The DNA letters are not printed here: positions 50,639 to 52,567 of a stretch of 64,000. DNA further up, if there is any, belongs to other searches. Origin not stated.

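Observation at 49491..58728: Envelope-glycan cluster built as two mirror-image 'GT2 plus GT-C' divergent pairs around a cytoplasmic polymerase/modification core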

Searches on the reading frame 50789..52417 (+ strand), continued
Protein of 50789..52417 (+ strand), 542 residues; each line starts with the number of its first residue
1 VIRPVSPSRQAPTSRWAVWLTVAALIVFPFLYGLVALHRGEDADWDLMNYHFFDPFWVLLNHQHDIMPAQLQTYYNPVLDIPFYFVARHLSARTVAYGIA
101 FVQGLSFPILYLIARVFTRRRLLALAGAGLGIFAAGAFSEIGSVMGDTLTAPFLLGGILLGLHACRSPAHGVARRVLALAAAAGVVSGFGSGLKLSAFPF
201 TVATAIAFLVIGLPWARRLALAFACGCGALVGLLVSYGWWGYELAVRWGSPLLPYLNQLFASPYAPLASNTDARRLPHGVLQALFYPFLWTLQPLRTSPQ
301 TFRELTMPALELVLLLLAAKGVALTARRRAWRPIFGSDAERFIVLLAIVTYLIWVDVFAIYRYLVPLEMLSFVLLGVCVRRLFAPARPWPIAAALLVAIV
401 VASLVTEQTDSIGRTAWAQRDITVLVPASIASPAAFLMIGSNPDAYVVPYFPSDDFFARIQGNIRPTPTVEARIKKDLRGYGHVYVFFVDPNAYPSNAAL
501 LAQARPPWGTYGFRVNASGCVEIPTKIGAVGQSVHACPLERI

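Call 29: fold_search(model_id=the predicted structure, library=pdb)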
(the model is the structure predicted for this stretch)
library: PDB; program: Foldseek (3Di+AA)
matches with E <= 10: 438; with E <= 0.001: 4
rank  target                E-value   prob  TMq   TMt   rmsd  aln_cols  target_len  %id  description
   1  5f15                  1.0e-04  1.00  0.43  0.43  10.1       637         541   16  Crystal Structure of ArnT from Cupriavidus metallidurans bound to Undecaprenyl phosphate (released 2016-02-17)
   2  9s6s_A                2.5e-04  1.00  0.45  0.45  12.2       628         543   14  Ternary cryo-EM structure of human ALG9 with Dol25-PP-GlcNAc2Man6, Dol25-P-Man and Fab (released 2026-03-18)
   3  5ezm                  5.9e-04  1.00  0.49  0.50   9.2       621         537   16  Crystal Structure of ArnT from Cupriavidus metallidurans in the apo state (released 2016-02-17)
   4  8pn9_A                6.7e-04  1.00  0.44  0.38  13.7       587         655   11  Structure of human oligosaccharyltransferase OST-A complex bound to NGI-1 (released 2024-05-08)
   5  9dm5                  1.2e-03  1.00  0.33  0.44   9.3       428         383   14  Product-Bound mannosyltransferase PimE (released 2025-06-25)
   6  3waj                  1.3e-03  1.00  0.42  0.31  15.5       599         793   13  Crystal structure of the Archaeoglobus fulgidus oligosaccharyltransferase (O29867_ARCFU) complex with Zn and sulfate (released 2013-10-30)
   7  6ftg_5                1.5e-03  1.00  0.50  0.43  13.5       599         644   13  Subtomogram average of OST-containing ribosome-translocon complexes from canine rough microsomal membranes (released 2018-03-21)
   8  8agb_A                1.5e-03  1.00  0.38  0.33  14.7       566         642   11  Structure of yeast oligosaccharylransferase complex with lipid-linked oligosaccharide bound (released 2022-12-07)
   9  9dm7_A                1.8e-03  1.00  0.28  0.38  13.5       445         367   15  mannosyltransferase PimE in complex with Fab_E6 (released 2025-06-25)
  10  7zlh_A                2.3e-03  1.00  0.49  0.42  11.5       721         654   12  Cryo-EM structure of C-mannosyltransferase CeDPY19, in apo state, bound to CMT2-Fab and anti-Fab nanobody (released 2023-01-11)
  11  8age_A                3.5e-03  1.00  0.39  0.34  11.9       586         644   10  Structure of yeast oligosaccharylransferase complex with acceptor peptide bound (released 2022-12-07)
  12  8if8_B                4.7e-03  0.99  0.39  0.35  13.3       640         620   14  Arabinosyltransferase AftA (released 2023-05-31)
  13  3wak                  5.6e-03  1.00  0.42  0.29  15.9       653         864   11  Crystal structure of the Archaeoglobus fulgidus oligosaccharyltransferase (O29867_ARCFU) in the apo form (released 2013-10-30)
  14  6s7o_A                6.4e-03  1.00  0.41  0.35  14.5       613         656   11  Cryo-EM structure of human oligosaccharyltransferase complex OST-A (released 2019-12-18)
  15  9n9j_I                1.1e-02  1.00  0.43  0.36  11.7       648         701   10  Structure of a GRP94 folding intermediate engaged with a CCDC134- and FKBP11-bound secretory translocon (released 2025-11-19)
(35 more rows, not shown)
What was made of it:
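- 50789..52417 (+): MP-A: GT-C-fold glycosyltransferase of a large family that Pfam barely covers. Foldseek top 30 hits are all GT-C: ArnT, ALG9, STT3, PimE, AglB, DPY19, AftA, Emb, Pmt (call 29).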

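Call 31: search_solved_structures(query=A1, max_evalue=10)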
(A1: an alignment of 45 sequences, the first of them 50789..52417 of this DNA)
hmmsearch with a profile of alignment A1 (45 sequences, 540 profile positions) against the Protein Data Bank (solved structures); distinct sequences matched with E-value up to 10: 0.

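Call 33: search_protein_families(library=pfam, alignment_id=A1, max_evalue=0.1)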
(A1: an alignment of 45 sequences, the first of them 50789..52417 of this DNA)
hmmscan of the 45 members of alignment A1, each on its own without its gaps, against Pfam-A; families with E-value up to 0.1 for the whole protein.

A. member 1, window:50789-52417:+ (542 aa): 0 families

B. families by the number of members that match (of 45 scanned): 8 families
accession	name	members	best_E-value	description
PF09594.16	GT87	8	2.4e-06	Glycosyltransferase family 87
PF13231.12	PMT_2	6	4.8e-09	Dolichyl-phosphate-mannose-protein mannosyltransferase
PF17957.7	Big_7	4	1.8e-05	Bacterial Ig domain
PF02366.24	PMT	2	0.00032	Dolichyl-phosphate-mannose-protein mannosyltransferase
PF11028.14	TMEM260-like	2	0.0015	Protein O-mannosyl-transferase TMEM260-like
PF04138.20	GtrA_DPMS_TM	1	1.2e-18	GtrA/DPMS, transmembrane domain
PF17592.7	DUF5489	1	0.03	Family of unknown function (DUF5489)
PF19391.4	DUF5966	1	0.08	Family of unknown function (DUF5966)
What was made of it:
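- The MP-A family hits GT87, which is the PimE family, and Foldseek finds PimE 9dm5 (calls 29, 33).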

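Call 52: find_related_loci(query=A1, collection=metagenome_contigs, flank=10000)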
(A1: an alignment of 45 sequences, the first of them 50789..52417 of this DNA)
Query A1 (542 aa) in metagenome_contigs; peptide patterns used: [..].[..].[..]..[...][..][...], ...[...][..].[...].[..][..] (x = any residue, [..] = any of these).
600 stretches matched a pattern (row limit reached: there are more); 551 encode a relative of the query (tblastn E <= 1e-3); the best 80 are kept; 79 distinct loci.
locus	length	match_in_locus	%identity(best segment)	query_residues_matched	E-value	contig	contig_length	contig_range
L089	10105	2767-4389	84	1-541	0e+0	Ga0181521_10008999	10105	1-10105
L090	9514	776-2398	82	1-541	0e+0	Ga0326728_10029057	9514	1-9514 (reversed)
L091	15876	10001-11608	79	6-541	0e+0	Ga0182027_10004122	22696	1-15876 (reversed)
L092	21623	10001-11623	84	1-541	0e+0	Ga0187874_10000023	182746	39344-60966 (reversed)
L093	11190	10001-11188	94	8-403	0e+0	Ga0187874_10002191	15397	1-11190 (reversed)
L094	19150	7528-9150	84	1-541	0e+0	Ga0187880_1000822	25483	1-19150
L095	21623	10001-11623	92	1-541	0e+0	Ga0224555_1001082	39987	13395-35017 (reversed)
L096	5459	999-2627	42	1-537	3e-146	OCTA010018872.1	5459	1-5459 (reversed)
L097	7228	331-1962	45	8-542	2e-119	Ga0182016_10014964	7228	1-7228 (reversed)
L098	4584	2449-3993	42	22-541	9e-118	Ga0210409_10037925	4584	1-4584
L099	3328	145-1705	46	15-540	7e-79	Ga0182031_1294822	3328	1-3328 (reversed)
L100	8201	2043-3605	37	4-520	4e-76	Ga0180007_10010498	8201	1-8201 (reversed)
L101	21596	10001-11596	32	17-540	3e-74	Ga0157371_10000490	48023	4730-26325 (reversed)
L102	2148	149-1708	33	29-541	1e-72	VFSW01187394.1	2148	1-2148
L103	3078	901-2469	35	29-541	3e-69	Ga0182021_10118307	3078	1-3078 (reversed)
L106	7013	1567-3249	30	1-541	7e-67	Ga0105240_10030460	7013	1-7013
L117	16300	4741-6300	28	21-542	3e-63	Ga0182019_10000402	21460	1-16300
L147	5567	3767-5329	28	20-542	5e-56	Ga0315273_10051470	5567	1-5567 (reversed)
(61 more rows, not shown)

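Call 56: search_protein_families(library=pfam, proteins=[L117:18-2276:+, L117:2311-3048:+, L117:3119-4696:+, L117:4702-6618:+, L117:6680-8122:+, L117:8144-8887:+, L117:9159-10622:+, L117:10630-11526:+, L117:11436-12428:+, L147:163-2808:+], max_evalue=0.001)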
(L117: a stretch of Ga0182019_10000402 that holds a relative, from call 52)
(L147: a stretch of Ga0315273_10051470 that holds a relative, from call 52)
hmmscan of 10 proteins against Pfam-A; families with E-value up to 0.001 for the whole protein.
L117:18-2276:+ (752 aa): 7 families
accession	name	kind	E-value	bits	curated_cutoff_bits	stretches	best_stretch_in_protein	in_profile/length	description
PF00535.33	Glycos_transf_2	-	1.6e-28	100.2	23.3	1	116-223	1-110/168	Glycosyl transferase family 2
PF13692.12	Glyco_trans_1_4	-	1.6e-20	74.2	27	1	569-705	2-142/142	Glycosyl transferases group 1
PF13641.12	Glyco_tranf_2_3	-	3e-18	67.1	27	1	113-332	1-218/230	Glycosyltransferase like family 2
PF10111.15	Glyco_tranf_2_2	-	2.1e-06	27.9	27.3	1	141-325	27-214/276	Glycosyltransferase like family 2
PF13632.12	Glyco_trans_2_3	-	1.5e-05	25.3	27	1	195-321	2-119/198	Glycosyl transferase family group 2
PF13712.12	Glyco_tranf_2_5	-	2.5e-05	24.5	27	1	181-316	43-178/210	Glycosyltransferase like family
PF13506.12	Glyco_transf_21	-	0.00066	19.6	21.7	0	181-318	20-147/174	Glycosyl transferase family 21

L117:2311-3048:+ (245 aa): 4 families
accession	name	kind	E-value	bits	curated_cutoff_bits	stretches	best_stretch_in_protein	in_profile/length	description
PF00535.33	Glycos_transf_2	-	1e-33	117.1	23.3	1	10-178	1-166/168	Glycosyl transferase family 2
PF13641.12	Glyco_tranf_2_3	-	1.9e-12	48.1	27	1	9-144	3-138/230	Glycosyltransferase like family 2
PF10111.15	Glyco_tranf_2_2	-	7.1e-05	22.9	27.3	1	10-112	1-101/276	Glycosyltransferase like family 2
PF13506.12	Glyco_transf_21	-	0.00088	19.2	21.7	0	76-164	15-99/174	Glycosyl transferase family 21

L117:3119-4696:+ (525 aa): 1 family
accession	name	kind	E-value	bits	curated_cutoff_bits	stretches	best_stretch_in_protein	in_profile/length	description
PF13231.12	PMT_2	-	7.3e-05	23.5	26.1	1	90-220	7-132/160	Dolichyl-phosphate-mannose-protein mannosyltransferase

L117:4702-6618:+ (638 aa): 0 families

L117:6680-8122:+ (480 aa): 0 families

L117:8144-8887:+ (247 aa): 2 families
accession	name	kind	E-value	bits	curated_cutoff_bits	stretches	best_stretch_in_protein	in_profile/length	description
PF00535.33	Glycos_transf_2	-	2.2e-24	86.7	23.3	1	14-144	1-129/168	Glycosyl transferase family 2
PF10111.15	Glyco_tranf_2_2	-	0.00031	20.8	27.3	1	14-108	1-96/276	Glycosyltransferase like family 2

L117:9159-10622:+ (487 aa): 2 families
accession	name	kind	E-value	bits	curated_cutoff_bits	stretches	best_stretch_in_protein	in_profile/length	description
PF01943.22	Polysacc_synt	-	6.3e-20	72.2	28.2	1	17-285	2-272/274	Polysaccharide biosynthesis protein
PF13440.11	Polysacc_synt_3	-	6.4e-07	29.3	23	1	40-333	1-289/293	Polysaccharide biosynthesis protein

L117:10630-11526:+ (298 aa): 5 families
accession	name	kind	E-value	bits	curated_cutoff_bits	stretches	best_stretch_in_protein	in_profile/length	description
PF00535.33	Glycos_transf_2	-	3.9e-22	79.4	23.3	1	5-139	1-132/168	Glycosyl transferase family 2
PF13641.12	Glyco_tranf_2_3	-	2e-15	57.9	27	2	4-117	3-120/230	Glycosyltransferase like family 2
PF10111.15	Glyco_tranf_2_2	-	3.1e-11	43.7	27.3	1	25-108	21-107/276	Glycosyltransferase like family 2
PF13632.12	Glyco_trans_2_3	-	1.8e-05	25.1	27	1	176-255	69-142/198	Glycosyl transferase family group 2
PF13712.12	Glyco_tranf_2_5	-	0.00019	21.7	27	1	42-234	13-192/210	Glycosyltransferase like family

L117:11436-12428:+ (330 aa): 2 families
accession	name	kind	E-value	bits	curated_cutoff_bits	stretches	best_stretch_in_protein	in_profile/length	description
PF01370.27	Epimerase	-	1e-11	45.2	20.9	1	160-241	151-239/240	NAD dependent epimerase/dehydratase family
PF13460.12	NAD_binding_10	-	0.00084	19.7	27.2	0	41-73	1-34/184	NAD(P)H-binding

L147:163-2808:+ (881 aa): 6 families
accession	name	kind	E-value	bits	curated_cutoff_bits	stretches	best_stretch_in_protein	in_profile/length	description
PF00535.33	Glycos_transf_2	-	3e-28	99.3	23.3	1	240-365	1-128/168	Glycosyl transferase family 2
PF13692.12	Glyco_trans_1_4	-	3.3e-21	76.5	27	1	693-829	2-142/142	Glycosyl transferases group 1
PF13641.12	Glyco_tranf_2_3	-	8.2e-19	69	27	1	237-457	1-219/230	Glycosyltransferase like family 2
PF13632.12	Glyco_trans_2_3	-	1.6e-08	35.1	27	1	318-448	1-121/198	Glycosyl transferase family group 2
PF10111.15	Glyco_tranf_2_2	-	8.6e-07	29.1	27.3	1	241-436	2-203/276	Glycosyltransferase like family 2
PF13712.12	Glyco_tranf_2_5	-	8.7e-05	22.8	27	1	306-449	44-189/210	Glycosyltransferase like family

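Call 64: search_protein_families(library=pfam, proteins=[L004:11634-12743:-, L007:9040-9978:+, L007:7280-8863:-], max_evalue=0.01)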
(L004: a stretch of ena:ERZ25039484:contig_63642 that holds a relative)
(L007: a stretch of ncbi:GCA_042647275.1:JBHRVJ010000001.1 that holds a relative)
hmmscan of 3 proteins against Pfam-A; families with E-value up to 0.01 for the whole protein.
L004:11634-12743:- (369 aa): 4 families
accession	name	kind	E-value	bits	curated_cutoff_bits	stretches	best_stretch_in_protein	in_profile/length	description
PF13641.12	Glyco_tranf_2_3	-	2.6e-13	51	27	1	20-250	1-226/230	Glycosyltransferase like family 2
PF00535.33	Glycos_transf_2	-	2.9e-10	40.8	23.3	1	24-190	2-164/168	Glycosyl transferase family 2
PF13632.12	Glyco_trans_2_3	-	2.6e-06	27.8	27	1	180-244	74-129/198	Glycosyl transferase family group 2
PF10111.15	Glyco_tranf_2_2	-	0.00081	19.4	27.3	1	86-225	68-210/276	Glycosyltransferase like family 2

L007:9040-9978:+ (312 aa): 2 families
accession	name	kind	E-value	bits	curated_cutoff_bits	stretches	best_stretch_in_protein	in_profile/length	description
PF00535.33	Glycos_transf_2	-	5.8e-15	56.1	23.3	1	11-163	2-164/168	Glycosyl transferase family 2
PF13641.12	Glyco_tranf_2_3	-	4.3e-09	37.2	27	1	7-116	1-122/230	Glycosyltransferase like family 2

L007:7280-8863:- (527 aa): 2 families
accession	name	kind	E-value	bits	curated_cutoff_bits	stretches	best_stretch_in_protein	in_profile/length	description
PF13692.12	Glyco_trans_1_4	-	3e-07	31.2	27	1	360-445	15-106/142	Glycosyl transferases group 1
PF13439.12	Glyco_transf_4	-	0.0044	17.5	28.5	0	173-296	7-109/170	Glycosyltransferase Family 4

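Call 82: search_protein_representatives(alignment_id=A1)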
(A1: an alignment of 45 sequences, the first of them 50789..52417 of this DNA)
Query: 45 sequences, 540 profile positions. Proteins with E-value up to 0.001 (for the whole library): 6273; up to 1e-10: 4235; up to 1e-30: 2738. The best 150 are listed.
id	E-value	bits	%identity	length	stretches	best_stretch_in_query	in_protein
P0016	3.2e-199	679.6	-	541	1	7-539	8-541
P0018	8.5e-196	668.3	-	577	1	9-539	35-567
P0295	3.8e-185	633.1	-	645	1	10-539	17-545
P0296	8.5e-173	592.4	-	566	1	15-538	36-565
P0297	2.7e-170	584.1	-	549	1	17-538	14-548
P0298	5.5e-170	583.1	-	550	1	21-538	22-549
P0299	9.2e-167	572.4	-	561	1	10-538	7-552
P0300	1.4e-165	568.6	-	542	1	15-539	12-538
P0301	2.6e-165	567.6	-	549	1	16-538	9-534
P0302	3.0e-165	567.4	-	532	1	16-539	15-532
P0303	8.2e-165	566.0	-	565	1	22-537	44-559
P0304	1.3e-161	555.5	-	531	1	13-539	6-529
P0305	4.2e-161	553.8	-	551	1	12-538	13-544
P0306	3.3e-160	550.8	-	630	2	11-530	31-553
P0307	3.3e-160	550.8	-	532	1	14-538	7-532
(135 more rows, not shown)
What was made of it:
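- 50789..52417 (+): The family has 2738 clusters at E<=1e-30 (call 82).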

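Call 84: search_protein_families(library=pfam, alignment_id=A5, max_evalue=0.01)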
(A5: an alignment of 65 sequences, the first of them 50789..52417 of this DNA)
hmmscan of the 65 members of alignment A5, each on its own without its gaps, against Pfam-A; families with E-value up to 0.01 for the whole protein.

A. member 1, window:50789-52417:+ (542 aa): 0 families

B. families by the number of members that match (of 65 scanned): 5 families
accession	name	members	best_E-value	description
PF13231.12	PMT_2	6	2e-06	Dolichyl-phosphate-mannose-protein mannosyltransferase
PF09594.16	GT87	5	7.7e-07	Glycosyltransferase family 87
PF04138.20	GtrA_DPMS_TM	3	8.5e-19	GtrA/DPMS, transmembrane domain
PF17957.7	Big_7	1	0.0041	Bacterial Ig domain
PF10277.15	Frag1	1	0.0091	Frag1/DRAM/Sfk1 family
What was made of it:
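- On Pfam GT87 (PF09594, PimE-like) as the home of MP-A: Only 8 of 45 and 5 of 65 family members match (calls 33, 84).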
